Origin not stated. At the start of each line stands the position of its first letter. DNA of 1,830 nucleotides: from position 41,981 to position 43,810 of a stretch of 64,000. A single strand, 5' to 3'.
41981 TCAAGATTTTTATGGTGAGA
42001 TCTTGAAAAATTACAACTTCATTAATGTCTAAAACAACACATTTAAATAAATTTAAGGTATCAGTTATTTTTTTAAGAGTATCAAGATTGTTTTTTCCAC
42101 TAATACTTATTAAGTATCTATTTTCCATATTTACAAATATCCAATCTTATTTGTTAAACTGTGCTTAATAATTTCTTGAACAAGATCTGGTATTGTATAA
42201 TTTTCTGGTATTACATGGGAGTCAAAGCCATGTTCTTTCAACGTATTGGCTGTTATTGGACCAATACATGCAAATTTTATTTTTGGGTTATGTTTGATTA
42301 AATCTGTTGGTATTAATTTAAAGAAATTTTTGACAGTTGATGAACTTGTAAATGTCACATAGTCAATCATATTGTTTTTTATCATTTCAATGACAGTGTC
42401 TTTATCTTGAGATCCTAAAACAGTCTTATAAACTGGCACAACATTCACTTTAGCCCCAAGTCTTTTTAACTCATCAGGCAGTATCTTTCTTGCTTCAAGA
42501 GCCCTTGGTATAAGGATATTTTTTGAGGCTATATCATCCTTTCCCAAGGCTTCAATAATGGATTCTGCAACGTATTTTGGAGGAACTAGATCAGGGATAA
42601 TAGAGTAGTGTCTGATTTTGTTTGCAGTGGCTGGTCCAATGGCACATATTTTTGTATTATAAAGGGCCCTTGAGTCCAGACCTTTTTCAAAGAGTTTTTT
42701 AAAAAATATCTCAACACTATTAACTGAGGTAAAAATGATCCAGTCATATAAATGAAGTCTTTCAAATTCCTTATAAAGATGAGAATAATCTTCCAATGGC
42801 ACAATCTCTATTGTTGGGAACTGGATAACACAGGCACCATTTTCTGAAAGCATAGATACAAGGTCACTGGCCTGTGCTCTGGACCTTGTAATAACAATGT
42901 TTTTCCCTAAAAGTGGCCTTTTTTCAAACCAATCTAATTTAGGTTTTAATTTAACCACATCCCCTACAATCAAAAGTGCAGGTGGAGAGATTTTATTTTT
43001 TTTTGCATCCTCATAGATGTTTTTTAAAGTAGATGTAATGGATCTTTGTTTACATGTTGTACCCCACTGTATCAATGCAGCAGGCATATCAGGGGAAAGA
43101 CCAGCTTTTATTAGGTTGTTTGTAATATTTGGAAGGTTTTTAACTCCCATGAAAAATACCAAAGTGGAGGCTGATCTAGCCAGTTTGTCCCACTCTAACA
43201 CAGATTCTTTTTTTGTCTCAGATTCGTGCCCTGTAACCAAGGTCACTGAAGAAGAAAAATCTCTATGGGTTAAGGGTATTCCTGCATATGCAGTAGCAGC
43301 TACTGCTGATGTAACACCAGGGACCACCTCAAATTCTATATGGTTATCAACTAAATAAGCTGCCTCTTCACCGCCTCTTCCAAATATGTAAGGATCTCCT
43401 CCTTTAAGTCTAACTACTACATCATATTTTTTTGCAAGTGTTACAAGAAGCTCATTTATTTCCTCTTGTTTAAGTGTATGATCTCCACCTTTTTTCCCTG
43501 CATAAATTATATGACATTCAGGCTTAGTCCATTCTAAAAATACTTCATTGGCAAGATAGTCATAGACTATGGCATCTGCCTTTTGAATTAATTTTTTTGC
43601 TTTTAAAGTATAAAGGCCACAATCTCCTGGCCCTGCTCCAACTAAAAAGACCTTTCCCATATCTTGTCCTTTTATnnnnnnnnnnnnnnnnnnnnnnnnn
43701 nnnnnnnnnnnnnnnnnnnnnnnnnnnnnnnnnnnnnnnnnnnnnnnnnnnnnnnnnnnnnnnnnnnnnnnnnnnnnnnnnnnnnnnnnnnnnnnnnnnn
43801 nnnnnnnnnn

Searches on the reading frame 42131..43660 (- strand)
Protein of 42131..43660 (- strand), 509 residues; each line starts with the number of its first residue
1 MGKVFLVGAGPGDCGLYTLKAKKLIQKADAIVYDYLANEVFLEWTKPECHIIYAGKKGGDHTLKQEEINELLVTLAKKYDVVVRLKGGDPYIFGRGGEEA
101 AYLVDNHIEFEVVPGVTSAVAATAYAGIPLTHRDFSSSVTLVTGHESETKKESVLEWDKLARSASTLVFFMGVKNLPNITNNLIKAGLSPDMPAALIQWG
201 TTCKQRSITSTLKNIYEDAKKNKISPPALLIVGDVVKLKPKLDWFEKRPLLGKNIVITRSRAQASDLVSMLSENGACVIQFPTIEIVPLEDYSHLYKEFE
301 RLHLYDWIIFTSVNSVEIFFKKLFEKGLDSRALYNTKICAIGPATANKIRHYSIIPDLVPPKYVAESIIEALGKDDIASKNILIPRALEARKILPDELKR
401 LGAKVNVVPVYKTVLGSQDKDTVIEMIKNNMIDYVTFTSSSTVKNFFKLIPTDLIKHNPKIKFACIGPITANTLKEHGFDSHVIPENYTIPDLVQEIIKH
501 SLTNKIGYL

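Call 57: search_protein_families(library=pfam, proteins=[window:42131-43660:-], max_evalue=0.00001)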
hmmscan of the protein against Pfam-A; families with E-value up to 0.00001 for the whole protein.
window:42131-43660:- (509 aa): 2 families
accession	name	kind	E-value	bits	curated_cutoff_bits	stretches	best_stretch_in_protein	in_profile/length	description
PF02602.20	HEM4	-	1.1e-66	224.7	27.5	1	266-495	2-231/231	Uroporphyrinogen-III synthase HemD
PF00590.25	TP_methylase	-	3.7e-50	171.2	27.8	1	3-215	1-211/212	Tetrapyrrole (Corrin/Porphyrin) Methylases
